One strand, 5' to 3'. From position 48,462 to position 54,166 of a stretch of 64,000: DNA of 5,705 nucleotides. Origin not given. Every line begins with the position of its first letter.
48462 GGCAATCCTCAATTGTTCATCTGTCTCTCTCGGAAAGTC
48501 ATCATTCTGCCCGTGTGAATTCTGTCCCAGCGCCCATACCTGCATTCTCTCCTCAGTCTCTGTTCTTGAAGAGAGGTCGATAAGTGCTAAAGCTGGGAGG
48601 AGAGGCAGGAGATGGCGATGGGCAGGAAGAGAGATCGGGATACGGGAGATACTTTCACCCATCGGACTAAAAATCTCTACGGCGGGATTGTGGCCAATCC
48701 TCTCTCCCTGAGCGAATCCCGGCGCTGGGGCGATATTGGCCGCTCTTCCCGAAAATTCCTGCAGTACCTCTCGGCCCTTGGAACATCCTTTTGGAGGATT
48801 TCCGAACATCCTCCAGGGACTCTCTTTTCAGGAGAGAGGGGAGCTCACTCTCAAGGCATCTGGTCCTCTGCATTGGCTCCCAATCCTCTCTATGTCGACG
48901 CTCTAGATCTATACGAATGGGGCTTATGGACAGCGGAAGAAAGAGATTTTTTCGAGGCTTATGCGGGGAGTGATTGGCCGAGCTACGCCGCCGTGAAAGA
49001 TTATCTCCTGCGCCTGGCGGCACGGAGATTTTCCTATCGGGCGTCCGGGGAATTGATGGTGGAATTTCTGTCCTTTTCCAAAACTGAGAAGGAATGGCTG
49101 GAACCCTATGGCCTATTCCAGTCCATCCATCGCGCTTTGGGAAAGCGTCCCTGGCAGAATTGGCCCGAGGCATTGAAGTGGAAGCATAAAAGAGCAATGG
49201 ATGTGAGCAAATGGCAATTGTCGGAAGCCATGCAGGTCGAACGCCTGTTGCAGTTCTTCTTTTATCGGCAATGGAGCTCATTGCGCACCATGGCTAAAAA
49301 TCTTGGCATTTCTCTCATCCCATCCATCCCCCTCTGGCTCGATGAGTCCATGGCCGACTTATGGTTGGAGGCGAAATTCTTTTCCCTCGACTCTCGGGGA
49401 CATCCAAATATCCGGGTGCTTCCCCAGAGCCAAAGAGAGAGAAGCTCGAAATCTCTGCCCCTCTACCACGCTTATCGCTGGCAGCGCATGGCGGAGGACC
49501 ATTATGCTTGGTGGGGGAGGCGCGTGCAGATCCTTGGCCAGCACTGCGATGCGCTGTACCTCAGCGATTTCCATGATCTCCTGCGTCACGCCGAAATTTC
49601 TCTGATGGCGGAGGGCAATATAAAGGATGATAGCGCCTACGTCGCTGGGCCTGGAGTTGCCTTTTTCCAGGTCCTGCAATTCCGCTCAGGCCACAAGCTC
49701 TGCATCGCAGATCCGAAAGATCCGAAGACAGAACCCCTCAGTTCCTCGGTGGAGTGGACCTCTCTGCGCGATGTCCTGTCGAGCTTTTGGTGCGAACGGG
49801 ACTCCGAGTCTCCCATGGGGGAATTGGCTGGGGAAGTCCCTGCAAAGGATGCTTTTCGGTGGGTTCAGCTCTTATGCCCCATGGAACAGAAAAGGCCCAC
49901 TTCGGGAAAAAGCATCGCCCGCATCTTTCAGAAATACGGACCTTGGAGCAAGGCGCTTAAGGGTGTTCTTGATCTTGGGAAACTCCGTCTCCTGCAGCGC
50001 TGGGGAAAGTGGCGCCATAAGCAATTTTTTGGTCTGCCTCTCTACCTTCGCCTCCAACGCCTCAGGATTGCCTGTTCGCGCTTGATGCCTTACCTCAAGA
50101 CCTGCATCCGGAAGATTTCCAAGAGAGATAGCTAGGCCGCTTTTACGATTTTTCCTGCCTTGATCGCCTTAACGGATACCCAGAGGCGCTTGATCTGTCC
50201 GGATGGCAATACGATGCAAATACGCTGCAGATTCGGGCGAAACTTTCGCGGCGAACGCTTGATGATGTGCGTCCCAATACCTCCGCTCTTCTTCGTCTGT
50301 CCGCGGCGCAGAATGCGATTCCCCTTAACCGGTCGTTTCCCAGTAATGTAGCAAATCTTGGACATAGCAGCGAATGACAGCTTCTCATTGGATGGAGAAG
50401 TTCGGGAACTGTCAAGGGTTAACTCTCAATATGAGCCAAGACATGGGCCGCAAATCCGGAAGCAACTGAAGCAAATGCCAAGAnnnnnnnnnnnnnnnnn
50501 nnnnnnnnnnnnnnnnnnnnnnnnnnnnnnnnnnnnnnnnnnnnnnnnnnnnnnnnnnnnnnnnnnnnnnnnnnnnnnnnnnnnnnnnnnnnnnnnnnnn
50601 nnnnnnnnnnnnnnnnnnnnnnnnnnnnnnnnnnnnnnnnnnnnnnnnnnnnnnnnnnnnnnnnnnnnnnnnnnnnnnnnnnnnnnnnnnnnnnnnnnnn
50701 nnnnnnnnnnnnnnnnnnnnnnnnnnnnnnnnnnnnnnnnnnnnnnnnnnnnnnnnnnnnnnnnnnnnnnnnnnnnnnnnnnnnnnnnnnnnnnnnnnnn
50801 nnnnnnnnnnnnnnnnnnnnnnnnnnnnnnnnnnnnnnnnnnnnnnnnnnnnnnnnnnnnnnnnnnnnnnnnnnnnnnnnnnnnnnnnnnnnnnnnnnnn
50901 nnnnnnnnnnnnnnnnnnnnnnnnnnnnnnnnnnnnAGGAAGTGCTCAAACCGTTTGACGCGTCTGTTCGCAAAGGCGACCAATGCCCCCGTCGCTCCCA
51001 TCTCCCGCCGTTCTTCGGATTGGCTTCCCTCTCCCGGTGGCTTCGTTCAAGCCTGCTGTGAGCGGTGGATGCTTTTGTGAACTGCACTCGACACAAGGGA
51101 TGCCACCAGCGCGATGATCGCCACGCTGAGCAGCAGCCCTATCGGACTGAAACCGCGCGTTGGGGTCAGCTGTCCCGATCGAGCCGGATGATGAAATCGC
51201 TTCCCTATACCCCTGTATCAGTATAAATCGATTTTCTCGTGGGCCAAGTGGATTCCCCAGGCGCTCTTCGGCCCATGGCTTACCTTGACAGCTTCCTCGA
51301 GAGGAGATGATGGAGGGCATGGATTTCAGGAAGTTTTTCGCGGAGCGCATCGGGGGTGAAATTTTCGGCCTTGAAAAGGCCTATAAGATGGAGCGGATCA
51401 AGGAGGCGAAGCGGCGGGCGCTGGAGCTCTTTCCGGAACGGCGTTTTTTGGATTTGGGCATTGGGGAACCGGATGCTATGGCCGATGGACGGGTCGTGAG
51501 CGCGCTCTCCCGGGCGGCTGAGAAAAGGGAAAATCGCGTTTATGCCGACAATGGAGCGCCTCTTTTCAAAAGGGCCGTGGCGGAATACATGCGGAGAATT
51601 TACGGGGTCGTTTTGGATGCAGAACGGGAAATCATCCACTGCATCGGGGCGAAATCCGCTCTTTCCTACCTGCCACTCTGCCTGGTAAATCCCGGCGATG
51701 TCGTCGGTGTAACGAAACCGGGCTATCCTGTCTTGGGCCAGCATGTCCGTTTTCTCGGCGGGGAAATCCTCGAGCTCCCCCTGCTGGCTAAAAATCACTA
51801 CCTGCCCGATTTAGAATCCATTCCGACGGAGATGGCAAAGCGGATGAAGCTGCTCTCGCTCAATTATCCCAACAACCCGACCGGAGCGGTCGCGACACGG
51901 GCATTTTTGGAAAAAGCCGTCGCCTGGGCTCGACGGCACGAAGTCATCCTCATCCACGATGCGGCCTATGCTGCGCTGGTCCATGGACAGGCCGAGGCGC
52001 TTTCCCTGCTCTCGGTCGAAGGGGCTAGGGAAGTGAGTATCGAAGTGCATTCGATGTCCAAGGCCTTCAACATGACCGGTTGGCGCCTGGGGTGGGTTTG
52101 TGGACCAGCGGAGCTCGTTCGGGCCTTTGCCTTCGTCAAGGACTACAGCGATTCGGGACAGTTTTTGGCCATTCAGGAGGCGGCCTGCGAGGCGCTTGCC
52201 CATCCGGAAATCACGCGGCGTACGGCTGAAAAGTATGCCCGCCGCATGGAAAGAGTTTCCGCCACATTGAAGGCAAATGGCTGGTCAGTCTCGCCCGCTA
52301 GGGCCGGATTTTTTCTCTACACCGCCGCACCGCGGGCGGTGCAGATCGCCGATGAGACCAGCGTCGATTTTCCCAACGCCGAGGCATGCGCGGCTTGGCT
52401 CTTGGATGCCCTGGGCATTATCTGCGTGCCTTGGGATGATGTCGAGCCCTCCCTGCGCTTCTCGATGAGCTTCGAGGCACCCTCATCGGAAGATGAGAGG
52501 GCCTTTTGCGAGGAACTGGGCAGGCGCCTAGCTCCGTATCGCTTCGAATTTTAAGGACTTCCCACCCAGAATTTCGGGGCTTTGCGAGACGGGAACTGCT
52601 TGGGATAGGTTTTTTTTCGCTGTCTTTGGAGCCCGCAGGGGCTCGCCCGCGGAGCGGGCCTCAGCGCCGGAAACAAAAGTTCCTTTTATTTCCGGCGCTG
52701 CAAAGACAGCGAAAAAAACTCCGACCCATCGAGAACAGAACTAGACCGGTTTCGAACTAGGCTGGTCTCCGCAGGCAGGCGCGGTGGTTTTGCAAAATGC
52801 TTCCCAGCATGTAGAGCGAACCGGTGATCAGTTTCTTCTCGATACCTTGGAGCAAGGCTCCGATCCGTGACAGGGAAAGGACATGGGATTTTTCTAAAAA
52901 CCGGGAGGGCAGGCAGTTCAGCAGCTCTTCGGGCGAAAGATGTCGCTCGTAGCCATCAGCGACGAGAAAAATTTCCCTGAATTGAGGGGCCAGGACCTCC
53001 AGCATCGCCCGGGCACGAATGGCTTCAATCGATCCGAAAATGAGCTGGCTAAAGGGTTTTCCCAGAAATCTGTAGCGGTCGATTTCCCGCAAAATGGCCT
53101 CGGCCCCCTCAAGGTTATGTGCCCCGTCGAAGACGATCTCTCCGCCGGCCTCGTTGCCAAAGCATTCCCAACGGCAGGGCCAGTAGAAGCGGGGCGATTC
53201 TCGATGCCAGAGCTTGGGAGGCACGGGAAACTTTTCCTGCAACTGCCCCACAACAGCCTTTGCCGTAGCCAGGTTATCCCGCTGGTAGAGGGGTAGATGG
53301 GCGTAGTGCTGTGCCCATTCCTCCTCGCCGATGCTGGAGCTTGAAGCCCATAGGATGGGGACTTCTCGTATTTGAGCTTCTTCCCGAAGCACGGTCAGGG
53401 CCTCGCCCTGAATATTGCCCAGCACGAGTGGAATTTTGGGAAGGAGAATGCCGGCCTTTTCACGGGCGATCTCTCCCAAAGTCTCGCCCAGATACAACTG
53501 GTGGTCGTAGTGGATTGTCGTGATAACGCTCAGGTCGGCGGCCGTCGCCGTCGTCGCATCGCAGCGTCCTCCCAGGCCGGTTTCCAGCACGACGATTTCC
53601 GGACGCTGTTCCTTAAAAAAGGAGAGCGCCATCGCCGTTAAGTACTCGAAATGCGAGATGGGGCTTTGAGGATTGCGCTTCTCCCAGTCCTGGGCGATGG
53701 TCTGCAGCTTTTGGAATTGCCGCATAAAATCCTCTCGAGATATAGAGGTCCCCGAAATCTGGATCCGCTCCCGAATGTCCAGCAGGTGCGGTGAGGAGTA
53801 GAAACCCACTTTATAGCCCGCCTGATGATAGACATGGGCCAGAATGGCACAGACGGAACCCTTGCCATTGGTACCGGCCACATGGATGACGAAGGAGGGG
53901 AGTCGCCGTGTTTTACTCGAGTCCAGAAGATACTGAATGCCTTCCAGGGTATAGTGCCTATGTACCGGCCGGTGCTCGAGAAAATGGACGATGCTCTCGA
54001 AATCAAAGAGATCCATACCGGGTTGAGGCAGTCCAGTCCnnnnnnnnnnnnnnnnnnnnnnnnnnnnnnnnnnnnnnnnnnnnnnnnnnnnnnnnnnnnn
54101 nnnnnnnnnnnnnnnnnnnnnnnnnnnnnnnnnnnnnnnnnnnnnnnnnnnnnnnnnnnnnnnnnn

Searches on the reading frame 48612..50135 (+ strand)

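Call 46: search_protein_families(library=pfam, proteins=[window:48612-50135:+], max_evalue=0.0001)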
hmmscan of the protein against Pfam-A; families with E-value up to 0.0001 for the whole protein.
window:48612-50135:+ (507 aa): 1 family
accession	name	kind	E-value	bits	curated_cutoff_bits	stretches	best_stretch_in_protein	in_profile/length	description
PF02446.23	Glyco_hydro_77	-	1.1e-40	140.4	25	1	30-366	3-325/465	4-alpha-glucanotransferase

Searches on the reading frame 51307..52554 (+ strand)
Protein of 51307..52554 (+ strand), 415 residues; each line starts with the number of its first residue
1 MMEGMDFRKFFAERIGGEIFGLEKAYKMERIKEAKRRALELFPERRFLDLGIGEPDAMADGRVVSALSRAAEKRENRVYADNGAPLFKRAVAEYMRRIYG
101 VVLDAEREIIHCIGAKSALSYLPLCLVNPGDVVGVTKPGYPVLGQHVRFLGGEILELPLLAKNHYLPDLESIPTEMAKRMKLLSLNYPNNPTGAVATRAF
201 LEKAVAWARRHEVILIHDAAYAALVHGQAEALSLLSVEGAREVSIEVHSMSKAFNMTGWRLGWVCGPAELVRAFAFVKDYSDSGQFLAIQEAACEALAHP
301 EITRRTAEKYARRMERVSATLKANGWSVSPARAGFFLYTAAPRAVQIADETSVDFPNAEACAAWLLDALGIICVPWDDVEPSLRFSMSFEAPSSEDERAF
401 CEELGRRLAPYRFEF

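Call 46: search_protein_families(library=pfam, proteins=[window:51307-52554:+], max_evalue=0.0001)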
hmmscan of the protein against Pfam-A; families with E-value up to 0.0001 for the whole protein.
window:51307-52554:+ (415 aa): 1 family
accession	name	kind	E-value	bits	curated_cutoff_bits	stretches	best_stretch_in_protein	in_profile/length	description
PF00155.27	Aminotran_1_2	-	5.3e-53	180.9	19.7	1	47-387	3-346/361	Aminotransferase class I and II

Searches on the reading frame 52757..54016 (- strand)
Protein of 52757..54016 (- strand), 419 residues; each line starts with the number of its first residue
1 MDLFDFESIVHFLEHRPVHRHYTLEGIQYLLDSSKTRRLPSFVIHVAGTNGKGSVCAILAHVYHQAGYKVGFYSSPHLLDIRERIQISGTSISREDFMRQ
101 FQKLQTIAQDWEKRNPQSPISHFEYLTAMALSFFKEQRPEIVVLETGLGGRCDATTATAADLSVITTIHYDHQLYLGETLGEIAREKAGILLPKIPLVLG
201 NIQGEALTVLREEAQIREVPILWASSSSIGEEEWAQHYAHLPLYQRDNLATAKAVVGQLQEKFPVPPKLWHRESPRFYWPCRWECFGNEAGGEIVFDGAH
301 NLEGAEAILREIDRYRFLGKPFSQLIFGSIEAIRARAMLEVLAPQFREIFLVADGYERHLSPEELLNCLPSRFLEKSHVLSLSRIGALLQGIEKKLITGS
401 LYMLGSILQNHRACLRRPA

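Call 46: search_protein_families(library=pfam, proteins=[window:52757-54016:-], max_evalue=0.0001)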
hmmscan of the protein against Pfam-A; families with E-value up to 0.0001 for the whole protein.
window:52757-54016:- (419 aa): 2 families
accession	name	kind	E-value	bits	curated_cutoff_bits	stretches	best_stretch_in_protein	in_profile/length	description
PF08245.18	Mur_ligase_M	-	1.3e-05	25.6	24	0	46-192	1-111/200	Mur ligase middle domain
PF02875.26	Mur_ligase_C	-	2.4e-05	25.6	28.4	1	282-370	2-92/127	Mur ligase, glutamate ligase domain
